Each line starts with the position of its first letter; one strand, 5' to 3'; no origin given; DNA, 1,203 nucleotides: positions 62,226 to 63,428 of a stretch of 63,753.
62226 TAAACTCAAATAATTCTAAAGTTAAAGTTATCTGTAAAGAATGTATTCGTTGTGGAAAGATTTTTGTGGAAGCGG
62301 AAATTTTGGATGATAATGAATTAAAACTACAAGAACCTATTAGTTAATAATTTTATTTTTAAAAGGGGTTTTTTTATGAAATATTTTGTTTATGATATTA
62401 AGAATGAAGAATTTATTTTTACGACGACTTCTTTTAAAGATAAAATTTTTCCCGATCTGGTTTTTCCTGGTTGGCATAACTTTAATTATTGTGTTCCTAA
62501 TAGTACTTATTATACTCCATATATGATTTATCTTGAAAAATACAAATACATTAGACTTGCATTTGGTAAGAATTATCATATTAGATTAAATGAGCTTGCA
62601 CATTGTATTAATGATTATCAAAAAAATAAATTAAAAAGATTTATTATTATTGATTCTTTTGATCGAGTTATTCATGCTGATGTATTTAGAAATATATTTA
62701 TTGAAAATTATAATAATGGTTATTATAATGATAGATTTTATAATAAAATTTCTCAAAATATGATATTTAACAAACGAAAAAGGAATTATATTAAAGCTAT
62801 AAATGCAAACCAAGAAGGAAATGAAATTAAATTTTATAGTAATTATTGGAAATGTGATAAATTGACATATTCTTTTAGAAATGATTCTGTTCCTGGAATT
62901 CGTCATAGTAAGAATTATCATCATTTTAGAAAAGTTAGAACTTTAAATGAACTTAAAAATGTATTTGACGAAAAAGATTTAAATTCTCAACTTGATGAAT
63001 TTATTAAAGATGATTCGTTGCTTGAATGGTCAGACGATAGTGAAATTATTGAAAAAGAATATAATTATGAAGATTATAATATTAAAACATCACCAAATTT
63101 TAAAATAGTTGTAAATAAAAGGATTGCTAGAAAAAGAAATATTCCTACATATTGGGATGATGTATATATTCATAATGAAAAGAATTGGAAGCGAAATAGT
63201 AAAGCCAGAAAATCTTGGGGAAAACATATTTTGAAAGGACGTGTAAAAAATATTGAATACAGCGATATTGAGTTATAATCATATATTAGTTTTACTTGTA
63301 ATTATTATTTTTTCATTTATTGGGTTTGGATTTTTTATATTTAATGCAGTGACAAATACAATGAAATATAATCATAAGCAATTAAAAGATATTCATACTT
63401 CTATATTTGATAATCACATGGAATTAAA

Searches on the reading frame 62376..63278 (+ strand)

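Call 71: search_protein_families(library=pfam, max_evalue=0.001, proteins=[window:62376-63278:+])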
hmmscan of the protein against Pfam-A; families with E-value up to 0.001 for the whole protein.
window:62376-63278:+ (300 aa): 0 families

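Call 112: search_protein_families(library=phrogs, max_evalue=0.001, proteins=[window:62376-63278:+])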
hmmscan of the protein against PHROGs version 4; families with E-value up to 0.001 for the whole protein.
window:62376-63278:+ (300 aa): 1 family
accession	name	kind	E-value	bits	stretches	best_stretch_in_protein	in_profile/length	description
phrog_12793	-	unknown function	0.00044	21.3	1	251-281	153-184/187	-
